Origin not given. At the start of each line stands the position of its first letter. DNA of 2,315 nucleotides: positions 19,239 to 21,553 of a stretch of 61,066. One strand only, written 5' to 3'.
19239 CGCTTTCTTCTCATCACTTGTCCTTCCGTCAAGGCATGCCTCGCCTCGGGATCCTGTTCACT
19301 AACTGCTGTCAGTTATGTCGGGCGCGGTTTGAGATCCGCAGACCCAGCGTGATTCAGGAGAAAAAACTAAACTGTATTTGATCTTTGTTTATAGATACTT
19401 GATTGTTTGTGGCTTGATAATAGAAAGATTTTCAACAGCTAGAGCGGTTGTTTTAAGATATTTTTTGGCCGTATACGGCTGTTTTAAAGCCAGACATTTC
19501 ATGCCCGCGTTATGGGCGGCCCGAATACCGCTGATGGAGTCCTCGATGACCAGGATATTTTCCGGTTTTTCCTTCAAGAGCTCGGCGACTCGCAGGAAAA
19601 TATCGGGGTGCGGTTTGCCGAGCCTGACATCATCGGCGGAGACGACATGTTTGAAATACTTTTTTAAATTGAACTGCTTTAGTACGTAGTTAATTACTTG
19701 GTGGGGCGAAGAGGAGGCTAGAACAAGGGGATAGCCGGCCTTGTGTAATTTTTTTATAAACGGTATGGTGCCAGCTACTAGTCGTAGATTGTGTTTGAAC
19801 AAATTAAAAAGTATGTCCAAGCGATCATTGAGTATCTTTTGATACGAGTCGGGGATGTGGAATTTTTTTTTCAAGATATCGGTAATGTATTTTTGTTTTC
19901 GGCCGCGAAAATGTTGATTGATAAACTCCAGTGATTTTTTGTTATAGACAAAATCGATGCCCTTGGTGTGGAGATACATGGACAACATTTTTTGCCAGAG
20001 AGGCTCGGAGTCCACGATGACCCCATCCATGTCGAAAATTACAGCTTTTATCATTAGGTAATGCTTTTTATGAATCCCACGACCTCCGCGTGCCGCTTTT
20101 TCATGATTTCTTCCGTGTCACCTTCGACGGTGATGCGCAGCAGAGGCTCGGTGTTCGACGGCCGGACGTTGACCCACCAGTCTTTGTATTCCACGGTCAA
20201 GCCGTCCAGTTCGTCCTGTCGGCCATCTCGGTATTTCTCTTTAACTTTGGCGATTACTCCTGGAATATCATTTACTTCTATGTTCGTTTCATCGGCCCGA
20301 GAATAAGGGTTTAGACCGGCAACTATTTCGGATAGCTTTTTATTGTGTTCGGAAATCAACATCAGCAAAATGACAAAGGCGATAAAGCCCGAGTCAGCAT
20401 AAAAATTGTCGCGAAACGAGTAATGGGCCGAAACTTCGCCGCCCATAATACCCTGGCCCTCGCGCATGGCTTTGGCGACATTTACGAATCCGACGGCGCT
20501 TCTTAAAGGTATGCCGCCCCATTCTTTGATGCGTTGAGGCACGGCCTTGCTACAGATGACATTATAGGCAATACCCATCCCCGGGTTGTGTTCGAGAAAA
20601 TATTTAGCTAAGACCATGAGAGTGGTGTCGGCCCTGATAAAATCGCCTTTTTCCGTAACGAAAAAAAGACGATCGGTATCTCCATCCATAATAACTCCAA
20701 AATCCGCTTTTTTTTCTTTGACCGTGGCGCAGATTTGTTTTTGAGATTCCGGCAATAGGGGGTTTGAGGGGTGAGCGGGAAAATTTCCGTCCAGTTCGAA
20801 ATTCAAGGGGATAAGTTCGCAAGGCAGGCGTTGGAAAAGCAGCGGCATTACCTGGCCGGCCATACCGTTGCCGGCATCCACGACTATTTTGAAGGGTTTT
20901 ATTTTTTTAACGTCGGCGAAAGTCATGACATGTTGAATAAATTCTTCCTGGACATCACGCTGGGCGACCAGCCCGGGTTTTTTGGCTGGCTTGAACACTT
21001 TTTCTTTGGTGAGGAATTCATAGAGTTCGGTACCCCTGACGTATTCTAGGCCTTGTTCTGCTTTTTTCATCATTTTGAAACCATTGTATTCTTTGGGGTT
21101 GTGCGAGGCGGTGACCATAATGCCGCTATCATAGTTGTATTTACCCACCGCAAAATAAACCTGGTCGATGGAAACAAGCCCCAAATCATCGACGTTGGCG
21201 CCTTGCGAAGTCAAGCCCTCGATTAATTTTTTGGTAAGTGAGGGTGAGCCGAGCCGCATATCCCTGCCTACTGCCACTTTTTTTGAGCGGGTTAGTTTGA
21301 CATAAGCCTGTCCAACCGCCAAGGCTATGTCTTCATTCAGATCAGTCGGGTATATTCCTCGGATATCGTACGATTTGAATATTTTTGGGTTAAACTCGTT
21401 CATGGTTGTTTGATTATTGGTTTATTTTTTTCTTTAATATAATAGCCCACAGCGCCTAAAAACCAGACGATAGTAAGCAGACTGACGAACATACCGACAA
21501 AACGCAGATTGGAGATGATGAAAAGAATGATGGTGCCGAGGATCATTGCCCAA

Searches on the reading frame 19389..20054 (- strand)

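Call 10: search_protein_families(library=pfam, proteins=[window:19389-20054:-], max_evalue=0.001)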
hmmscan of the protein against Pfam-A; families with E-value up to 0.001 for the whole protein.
window:19389-20054:- (221 aa): 4 families
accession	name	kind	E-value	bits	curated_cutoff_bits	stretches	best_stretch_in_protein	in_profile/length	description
PF13419.12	HAD_2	-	4.1e-33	115.4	23.8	1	5-189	1-177/178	Haloacid dehalogenase-like hydrolase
PF00702.32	Hydrolase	-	1.2e-32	114.3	26.4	1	2-184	1-191/191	haloacid dehalogenase-like hydrolase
PF13242.12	Hydrolase_like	-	3.1e-07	30.7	22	1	145-200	2-58/75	HAD-hyrolase-like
PF12710.13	HAD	-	1e-05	26.5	27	1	5-140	1-130/189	haloacid dehalogenase-like hydrolase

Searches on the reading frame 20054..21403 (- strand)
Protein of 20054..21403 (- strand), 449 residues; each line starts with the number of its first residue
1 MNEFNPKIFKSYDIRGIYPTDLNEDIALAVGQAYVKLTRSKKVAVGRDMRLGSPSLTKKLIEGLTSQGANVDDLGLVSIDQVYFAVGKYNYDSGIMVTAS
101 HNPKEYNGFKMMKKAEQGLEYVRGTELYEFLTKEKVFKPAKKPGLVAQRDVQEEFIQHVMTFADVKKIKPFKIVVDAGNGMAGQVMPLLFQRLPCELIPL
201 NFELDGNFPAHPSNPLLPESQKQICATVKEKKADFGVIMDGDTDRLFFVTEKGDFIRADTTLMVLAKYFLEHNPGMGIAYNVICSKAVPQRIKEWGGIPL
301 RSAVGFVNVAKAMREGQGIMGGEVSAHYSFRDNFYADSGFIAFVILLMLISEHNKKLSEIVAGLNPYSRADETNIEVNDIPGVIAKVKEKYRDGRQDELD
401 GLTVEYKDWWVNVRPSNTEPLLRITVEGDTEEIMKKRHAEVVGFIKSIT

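Call 10: search_protein_families(library=pfam, proteins=[window:20054-21403:-], max_evalue=0.001)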
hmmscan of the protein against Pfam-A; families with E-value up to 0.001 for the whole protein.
window:20054-21403:- (449 aa): 4 families
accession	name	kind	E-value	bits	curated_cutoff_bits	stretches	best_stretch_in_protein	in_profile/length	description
PF02878.22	PGM_PMM_I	-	1.3e-34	119.3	22.5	1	7-115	2-115/138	Phosphoglucomutase/phosphomannomutase, alpha/beta/alpha domain I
PF02879.22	PGM_PMM_II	-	2.1e-24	86.5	29.3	1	154-253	2-103/103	Phosphoglucomutase/phosphomannomutase, alpha/beta/alpha domain II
PF02880.22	PGM_PMM_III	-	1.1e-21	77.5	20.7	1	259-363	3-111/115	Phosphoglucomutase/phosphomannomutase, alpha/beta/alpha domain III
PF00408.26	PGM_PMM_IV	-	1.5e-10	41.4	23.1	1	372-442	1-66/68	Phosphoglucomutase/phosphomannomutase, C-terminal domain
